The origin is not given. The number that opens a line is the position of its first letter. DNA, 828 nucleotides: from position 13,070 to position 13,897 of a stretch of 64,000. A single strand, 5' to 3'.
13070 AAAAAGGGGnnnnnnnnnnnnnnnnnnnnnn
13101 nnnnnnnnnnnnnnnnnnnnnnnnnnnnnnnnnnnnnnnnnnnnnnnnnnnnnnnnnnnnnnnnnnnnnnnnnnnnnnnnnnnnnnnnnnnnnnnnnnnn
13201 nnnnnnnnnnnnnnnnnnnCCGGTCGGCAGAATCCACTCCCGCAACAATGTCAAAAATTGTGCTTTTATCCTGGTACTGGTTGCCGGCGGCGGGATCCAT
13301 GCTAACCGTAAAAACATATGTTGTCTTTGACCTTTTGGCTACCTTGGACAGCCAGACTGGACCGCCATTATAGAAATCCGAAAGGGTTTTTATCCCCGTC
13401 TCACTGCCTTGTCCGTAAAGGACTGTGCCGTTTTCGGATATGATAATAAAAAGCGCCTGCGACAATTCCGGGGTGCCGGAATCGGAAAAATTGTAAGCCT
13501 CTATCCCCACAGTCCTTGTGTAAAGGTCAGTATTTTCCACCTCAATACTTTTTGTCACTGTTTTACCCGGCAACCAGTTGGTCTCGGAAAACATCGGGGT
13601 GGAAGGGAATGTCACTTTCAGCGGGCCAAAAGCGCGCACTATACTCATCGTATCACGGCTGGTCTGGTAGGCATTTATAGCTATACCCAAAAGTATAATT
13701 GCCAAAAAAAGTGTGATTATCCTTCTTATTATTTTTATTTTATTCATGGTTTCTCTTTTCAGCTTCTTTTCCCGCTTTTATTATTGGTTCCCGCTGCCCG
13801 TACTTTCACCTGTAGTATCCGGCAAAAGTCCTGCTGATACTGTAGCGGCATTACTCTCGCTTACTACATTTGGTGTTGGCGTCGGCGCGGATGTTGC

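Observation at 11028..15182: SipW-type signal peptidase with three TasA/camelysin-like cognate substrates plus LTD and CAP surface proteins: a putative surface-fibre/appendage locus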

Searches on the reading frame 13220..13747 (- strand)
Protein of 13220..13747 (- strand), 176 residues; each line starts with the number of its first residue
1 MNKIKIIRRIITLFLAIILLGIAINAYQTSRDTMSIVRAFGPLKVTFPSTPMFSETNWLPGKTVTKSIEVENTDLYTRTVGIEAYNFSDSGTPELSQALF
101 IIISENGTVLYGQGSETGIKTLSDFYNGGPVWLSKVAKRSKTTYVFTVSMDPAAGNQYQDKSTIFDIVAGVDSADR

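Call 26: find_homologous_proteins(query=window:13220-13747:-, max_evalue=0.01)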
Query window:13220-13747:- (176 aa): 1 proteins with E <= 0.01 among 43 candidates.
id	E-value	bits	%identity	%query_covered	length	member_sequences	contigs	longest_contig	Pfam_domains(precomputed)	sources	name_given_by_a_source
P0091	1.1e-49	186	53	96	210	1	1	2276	-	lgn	-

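Call 34: find_encoding_contigs(protein=P0091, flank=5000)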
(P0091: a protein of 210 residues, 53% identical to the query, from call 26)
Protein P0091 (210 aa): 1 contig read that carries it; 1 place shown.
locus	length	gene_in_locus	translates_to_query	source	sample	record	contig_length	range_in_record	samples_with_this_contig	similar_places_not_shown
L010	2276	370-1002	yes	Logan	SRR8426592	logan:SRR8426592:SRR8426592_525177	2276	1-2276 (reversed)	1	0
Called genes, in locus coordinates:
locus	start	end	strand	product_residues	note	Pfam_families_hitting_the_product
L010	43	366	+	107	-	-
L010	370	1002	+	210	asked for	-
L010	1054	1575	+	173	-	PF01965:DJ-1_PfpI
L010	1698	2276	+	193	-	?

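Call 39: search_protein_representatives(protein=window:13220-13747:-)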
Query: 176 residues. Proteins with E-value up to 0.001 (for the whole library): 1187; up to 1e-10: 313; up to 1e-30: 5. The best 150 are listed.
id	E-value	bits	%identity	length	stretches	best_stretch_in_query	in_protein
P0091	3.4e-50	186.4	53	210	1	5-173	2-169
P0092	7.8e-47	175.4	49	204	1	5-173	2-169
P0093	3.4e-37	144.1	48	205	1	4-167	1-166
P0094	1.8e-33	132.0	41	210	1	5-173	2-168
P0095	2.9e-32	128.0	43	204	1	4-171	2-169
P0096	6.7e-30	120.3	45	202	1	13-174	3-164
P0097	2.0e-29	118.8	41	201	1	3-173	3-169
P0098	1.3e-26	109.6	38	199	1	6-173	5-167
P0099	4.5e-25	104.6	41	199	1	3-173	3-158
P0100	7.8e-24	100.6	36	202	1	7-173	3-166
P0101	8.5e-22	94.0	42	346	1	5-173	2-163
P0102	1.6e-21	93.1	42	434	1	37-173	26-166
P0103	1.1e-20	90.4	40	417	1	9-173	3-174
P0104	3.6e-20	88.7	39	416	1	12-172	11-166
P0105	7.1e-20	87.7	38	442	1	5-173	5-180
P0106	9.9e-20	87.3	42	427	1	36-171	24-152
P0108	2.3e-19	86.1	42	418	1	37-172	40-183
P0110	6.9e-19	84.5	41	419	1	35-168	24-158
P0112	9.6e-19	84.1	41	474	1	43-172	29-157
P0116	2.2e-18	82.9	42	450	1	36-171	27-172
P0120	5.4e-18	81.6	38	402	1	12-172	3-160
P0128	2.0e-17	79.8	37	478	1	38-173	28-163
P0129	2.8e-17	79.3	42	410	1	42-171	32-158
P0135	9.3e-17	77.6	40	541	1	33-171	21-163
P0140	1.1e-16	77.4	40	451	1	16-172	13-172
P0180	4.9e-15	72.0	31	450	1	17-171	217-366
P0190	1.5e-14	70.4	39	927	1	32-171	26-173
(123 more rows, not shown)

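Call 50: search_solved_structures(query=A3, max_evalue=1, show_alignments=2)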
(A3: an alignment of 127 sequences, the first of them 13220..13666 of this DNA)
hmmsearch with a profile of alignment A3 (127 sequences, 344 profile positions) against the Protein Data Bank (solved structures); distinct sequences matched with E-value up to 1: 46.
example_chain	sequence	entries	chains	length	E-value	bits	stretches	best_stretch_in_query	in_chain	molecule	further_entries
3klq_A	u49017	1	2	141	0.012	18.3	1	130-174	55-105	Putative pilus anchoring protein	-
8k6t_A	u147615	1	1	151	0.013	18.2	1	130-174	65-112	FctB3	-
9ot9_A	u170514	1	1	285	0.018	17.7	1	173-259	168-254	Galectin-3,FN3con-7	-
1x5g_A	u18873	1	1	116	0.028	17.1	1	195-269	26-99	Neogenin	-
5i99_A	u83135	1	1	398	0.033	16.9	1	194-264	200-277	Contactin-3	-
3teu_A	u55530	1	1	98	0.037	16.7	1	195-260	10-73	Fibcon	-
1xzw_A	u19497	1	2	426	0.041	16.5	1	187-259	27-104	purple acid phosphatase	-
1x5j_A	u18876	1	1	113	0.048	16.3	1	182-276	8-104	Neogenin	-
5e4q_A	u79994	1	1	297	0.063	15.9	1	195-264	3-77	Contactin-3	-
1dzb_A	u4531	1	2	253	0.082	15.5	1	171-278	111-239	SCFV FRAGMENT 1F9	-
6gja_A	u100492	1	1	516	0.083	15.5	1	233-287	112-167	Purple acid phosphatase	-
6git_A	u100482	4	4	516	0.084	15.5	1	233-287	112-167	Purple acid phosphatase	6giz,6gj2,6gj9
4u3h_A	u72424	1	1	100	0.098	15.3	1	195-264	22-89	FN3con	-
3ch8_A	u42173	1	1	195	0.099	15.3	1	173-265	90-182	fusion protein PDZ-Fibronectin,Fibronectin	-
7u9w_H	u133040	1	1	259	0.13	14.9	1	173-259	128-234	230AS-88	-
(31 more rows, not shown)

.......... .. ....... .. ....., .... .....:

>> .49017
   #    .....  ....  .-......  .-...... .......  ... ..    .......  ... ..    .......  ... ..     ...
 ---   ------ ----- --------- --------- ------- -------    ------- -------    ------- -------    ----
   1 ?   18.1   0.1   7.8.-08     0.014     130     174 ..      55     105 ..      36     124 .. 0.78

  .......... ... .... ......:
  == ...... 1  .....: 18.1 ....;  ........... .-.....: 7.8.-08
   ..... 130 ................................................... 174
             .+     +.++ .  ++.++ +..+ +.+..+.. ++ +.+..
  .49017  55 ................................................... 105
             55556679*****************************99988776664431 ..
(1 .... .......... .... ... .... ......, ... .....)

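Call 55: predict_structure(alignment_id=A3)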
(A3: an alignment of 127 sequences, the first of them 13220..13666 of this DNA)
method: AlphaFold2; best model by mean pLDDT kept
length: 149 residues; sequences in the alignment: 127
mean_pLDDT: 93.4   pTM: 0.86
mean pLDDT of the five models: 93.4, 93.1, 92.3, 91.6, 90.5
residues with pLDDT >= 90: 133; 70-90: 9; 50-70: 5; < 50: 2
segments of 3 or more residues with pLDDT < 50: none
pLDDT, mean of each block of 10 residues (from residue 1): 71 94 92 96 97 96 94 98 98 98 97 98 96 94 79
secondary structure, 60 per line:
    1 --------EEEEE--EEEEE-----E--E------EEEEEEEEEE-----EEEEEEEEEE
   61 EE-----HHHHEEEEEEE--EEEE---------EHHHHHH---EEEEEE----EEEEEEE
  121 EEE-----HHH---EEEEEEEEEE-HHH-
elements in order: E9-13 E16-20 E36-45 E51-62 H68-71 E72-78 E81-84 H95-100 E104-109 E114-123 E135-144

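Call 58: fold_search(model_id=the predicted structure, library=pdb)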
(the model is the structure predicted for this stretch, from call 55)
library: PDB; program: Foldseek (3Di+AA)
matches with E <= 10: 1439; with E <= 0.001: 1
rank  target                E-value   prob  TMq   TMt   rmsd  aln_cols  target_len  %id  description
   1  5fr0                  9.9e-04  1.00  0.43  0.13  11.5       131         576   12  The details of glycolipid glycan hydrolysis by the structural analysis of a family 123 glycoside hydrolase from Clostrid (released 2016-03-30)
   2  4y2l_F                1.6e-03  1.00  0.48  0.48   6.5       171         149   12  Structure of CFA/I pili major subunit CfaB trimer (released 2016-08-10)
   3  5fqe_A                1.7e-03  1.00  0.42  0.13  11.5       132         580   12  The details of glycolipid glycan hydrolysis by the structural analysis of a family 123 glycoside hydrolase from Clostr (released 2016-03-30)
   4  5fqf_A                1.7e-03  1.00  0.42  0.13  11.5       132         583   12  The details of glycolipid glycan hydrolysis by the structural analysis of a family 123 glycoside hydrolase from Clostr (released 2016-03-30)
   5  2cdo_A                1.7e-03  0.84  0.21  0.22  11.9       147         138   14  structure of agarase carbohydrate binding module in complex with neoagarohexaose (released 2006-02-16)
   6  2cdp_D                2.0e-03  0.80  0.21  0.24  11.9       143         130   12  Structure of a CBM6 in complex with neoagarohexaose (released 2006-02-08)
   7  2cdp_A                2.1e-03  0.80  0.21  0.22  12.0       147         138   14  Structure of a CBM6 in complex with neoagarohexaose (released 2006-02-08)
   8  4y2l_B                2.7e-03  0.99  0.44  0.44   9.6       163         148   12  Structure of CFA/I pili major subunit CfaB trimer (released 2016-08-10)
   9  6bqm                  2.8e-03  0.93  0.27  0.12   8.5       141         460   10  Secreted serine protease VesC from Vibrio cholerae (released 2018-11-28)
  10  4y2n_C                3.0e-03  1.00  0.48  0.48   6.2       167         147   10  Structure of CFA/I pili major subunit CfaB trimer (released 2016-08-10)
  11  5fqe_B                3.9e-03  0.99  0.42  0.13  11.6       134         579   13  The details of glycolipid glycan hydrolysis by the structural analysis of a family 123 glycoside hydrolase from Clostr (released 2016-03-30)
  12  4y2l_D                4.6e-03  0.99  0.48  0.48   6.9       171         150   10  Structure of CFA/I pili major subunit CfaB trimer (released 2016-08-10)
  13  3jyb_A                5.2e-03  0.77  0.26  0.27   7.7       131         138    8  Crystal Structure of the RetS periplasmic domain (released 2010-02-16)
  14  2cdo_B                5.2e-03  0.69  0.21  0.23  11.5       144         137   14  structure of agarase carbohydrate binding module in complex with neoagarohexaose (released 2006-02-16)
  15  9h8b_A0               5.5e-03  0.99  0.44  0.44  13.9       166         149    9  Ex vivo cannulae fiber structure of Pyrodictium abyssi (released 2024-12-18)
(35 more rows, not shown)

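Call 64: search_protein_families(library=ncbifam, proteins=[L010:43-363:+], max_evalue=1)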
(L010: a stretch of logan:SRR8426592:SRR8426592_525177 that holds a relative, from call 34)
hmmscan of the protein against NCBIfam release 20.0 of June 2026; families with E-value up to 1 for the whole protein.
L010:43-363:+ (107 aa): 1 family
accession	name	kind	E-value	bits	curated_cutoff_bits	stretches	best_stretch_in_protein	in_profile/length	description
TIGR04088.1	cognate_SipW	domain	0.00076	19.6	19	1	22-45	12-34/34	SipW-dependent-type signal peptide-containing protein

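Call 65: search_protein_families(library=pfam, proteins=[L010:43-363:+], max_evalue=1)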
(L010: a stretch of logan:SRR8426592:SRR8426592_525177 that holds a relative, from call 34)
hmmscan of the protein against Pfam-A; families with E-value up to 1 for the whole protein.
L010:43-363:+ (107 aa): 1 family
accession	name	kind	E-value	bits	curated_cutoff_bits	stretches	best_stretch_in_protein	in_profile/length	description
PF14252.11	DUF4347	-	0.24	11.6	24.6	1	24-61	116-154/164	Domain of unknown function (DUF4347)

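Call 70: find_related_loci(query=A7, collection=genome_contigs, flank=7000)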
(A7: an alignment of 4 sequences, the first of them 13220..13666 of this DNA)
Query A7 (149 aa) in genome_contigs; peptide patterns used: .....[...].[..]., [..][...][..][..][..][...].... (x = any residue, [..] = any of these).
72 stretches matched a pattern, but none encodes a relative of the query by tblastn (E <= 1e-3).

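Call 71: find_related_loci(query=A7, collection=metagenome_contigs, flank=7000)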
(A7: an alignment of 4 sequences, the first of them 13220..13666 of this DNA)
Query A7 (149 aa) in metagenome_contigs; peptide patterns used: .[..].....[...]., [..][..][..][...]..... (x = any residue, [..] = any of these).
230 stretches matched a pattern; 1 encode a relative of the query (tblastn E <= 1e-3); 1 distinct loci.
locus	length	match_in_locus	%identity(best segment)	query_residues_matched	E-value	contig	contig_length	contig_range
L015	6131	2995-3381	37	8-147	2e-28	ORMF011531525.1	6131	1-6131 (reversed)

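Call 73: list_cluster_members(proteins=[P0092, P0093, P0096, P0101, P0102, P0103, P0105, P0135, P0180, P0190])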
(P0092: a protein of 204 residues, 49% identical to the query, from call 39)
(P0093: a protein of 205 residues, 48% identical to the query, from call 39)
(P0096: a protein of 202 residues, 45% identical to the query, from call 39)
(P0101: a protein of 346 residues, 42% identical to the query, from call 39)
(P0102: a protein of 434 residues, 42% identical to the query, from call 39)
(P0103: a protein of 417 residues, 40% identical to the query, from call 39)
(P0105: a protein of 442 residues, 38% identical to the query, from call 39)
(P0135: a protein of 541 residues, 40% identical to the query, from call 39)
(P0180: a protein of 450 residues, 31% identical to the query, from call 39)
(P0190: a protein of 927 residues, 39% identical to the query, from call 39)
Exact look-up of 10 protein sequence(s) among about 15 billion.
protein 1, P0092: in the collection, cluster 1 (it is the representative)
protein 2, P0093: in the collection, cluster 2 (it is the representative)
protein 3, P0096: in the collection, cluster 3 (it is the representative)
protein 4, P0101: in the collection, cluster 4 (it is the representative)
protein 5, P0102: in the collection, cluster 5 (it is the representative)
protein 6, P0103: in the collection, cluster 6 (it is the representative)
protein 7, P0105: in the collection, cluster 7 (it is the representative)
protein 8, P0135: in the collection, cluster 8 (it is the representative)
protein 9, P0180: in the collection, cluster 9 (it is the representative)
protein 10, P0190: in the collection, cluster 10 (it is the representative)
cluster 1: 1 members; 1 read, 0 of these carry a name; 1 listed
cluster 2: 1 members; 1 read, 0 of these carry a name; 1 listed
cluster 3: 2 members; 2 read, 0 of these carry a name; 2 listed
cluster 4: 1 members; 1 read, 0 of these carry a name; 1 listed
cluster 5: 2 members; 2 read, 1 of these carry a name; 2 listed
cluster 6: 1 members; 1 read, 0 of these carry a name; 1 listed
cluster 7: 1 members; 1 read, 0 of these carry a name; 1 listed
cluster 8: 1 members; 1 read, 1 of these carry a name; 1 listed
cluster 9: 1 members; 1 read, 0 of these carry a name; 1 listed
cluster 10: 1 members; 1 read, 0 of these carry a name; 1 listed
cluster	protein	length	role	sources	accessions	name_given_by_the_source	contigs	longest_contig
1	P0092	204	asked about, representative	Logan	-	-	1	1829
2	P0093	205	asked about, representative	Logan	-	-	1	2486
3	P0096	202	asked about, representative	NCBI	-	-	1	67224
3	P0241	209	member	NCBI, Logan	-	-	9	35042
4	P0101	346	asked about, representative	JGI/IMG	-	-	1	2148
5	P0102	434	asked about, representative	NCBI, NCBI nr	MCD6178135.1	fibronectin type III domain-containing protein [bacterium]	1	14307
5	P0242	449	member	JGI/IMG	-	-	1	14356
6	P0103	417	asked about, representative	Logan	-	-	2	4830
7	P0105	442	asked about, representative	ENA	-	-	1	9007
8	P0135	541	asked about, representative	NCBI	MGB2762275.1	MAG: fibronectin type III domain-containing protein [Minisyncoccales bacterium]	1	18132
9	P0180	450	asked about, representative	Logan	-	-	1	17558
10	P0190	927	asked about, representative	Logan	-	-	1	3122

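Call 74: find_encoding_contigs(protein=P0096, flank=7000, max_places=2)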
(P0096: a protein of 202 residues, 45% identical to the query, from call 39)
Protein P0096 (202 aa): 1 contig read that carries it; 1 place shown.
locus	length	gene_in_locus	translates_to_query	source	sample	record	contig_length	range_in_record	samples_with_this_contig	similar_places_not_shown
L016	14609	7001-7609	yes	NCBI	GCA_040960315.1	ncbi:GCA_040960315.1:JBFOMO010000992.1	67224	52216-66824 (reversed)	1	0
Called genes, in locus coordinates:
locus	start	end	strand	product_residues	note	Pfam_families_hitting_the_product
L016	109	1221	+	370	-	-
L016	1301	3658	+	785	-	-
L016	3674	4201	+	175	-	-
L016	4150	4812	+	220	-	PF04203:Sortase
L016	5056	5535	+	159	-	-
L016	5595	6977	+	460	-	PF13385:Laminin_G_3, PF00932:LTD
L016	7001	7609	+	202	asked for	-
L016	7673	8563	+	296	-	PF00188:CAP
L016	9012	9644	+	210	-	PF00483:NTP_transferase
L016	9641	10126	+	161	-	PF00908:dTDP_sugar_isom, PF14667:Polysacc_synt_C (weak)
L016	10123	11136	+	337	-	PF01073:3Beta_HSD, PF01370:Epimerase, PF02719:Polysacc_synt_2, PF04321:RmlD_sub_bind, PF07993:NAD_binding_4, PF16363:GDP_Man_Dehyd, PF13460:NAD_binding_10 (weak)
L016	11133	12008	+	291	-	PF01073:3Beta_HSD, PF01370:Epimerase, PF04321:RmlD_sub_bind, PF13460:NAD_binding_10 (faint), PF02719:Polysacc_synt_2, PF16363:GDP_Man_Dehyd, PF07993:NAD_binding_4 (weak)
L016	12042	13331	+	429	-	PF03721:UDPG_MGDP_dh_N, PF03807:F420_oxidored (faint), PF00984:UDPG_MGDP_dh, PF03720:UDPG_MGDP_dh_C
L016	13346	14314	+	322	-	PF01073:3Beta_HSD, PF01370:Epimerase, PF02719:Polysacc_synt_2, PF04321:RmlD_sub_bind, PF16363:GDP_Man_Dehyd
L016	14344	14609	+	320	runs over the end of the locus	PF01073:3Beta_HSD, PF01370:Epimerase, PF02719:Polysacc_synt_2 (faint), PF04321:RmlD_sub_bind (faint), PF07993:NAD_binding_4 (weak), PF16363:GDP_Man_Dehyd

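Call 75: find_encoding_contigs(protein=P0180, flank=7000, max_places=2)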
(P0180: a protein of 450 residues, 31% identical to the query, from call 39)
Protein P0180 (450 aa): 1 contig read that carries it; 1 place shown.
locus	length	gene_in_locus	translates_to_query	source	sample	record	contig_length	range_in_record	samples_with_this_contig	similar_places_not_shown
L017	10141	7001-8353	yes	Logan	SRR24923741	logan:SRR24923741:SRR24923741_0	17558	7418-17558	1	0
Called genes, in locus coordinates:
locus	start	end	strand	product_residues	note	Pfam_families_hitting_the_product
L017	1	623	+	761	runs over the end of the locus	-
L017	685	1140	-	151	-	PF16320:Ribosomal_L12_N, PF00542:Ribosomal_L12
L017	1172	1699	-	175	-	PF00466:Ribosomal_L10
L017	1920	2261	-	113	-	-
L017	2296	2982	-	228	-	PF00696:AA_kinase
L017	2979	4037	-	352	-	PF02618:YceG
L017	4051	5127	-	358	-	PF00483:NTP_transferase, PF12804:NTP_transf_3, PF22640:ManC_GMP_beta-helix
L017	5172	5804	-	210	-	PF01135:PCMT, PF01209:Ubie_methyltran, PF02527:GidB (faint), PF01189:Methyltr_RsmB-F, PF13847:Methyltransf_31, PF13649:Methyltransf_25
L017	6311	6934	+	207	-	PF12389:Peptidase_M73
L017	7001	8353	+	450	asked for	-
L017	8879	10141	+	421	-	?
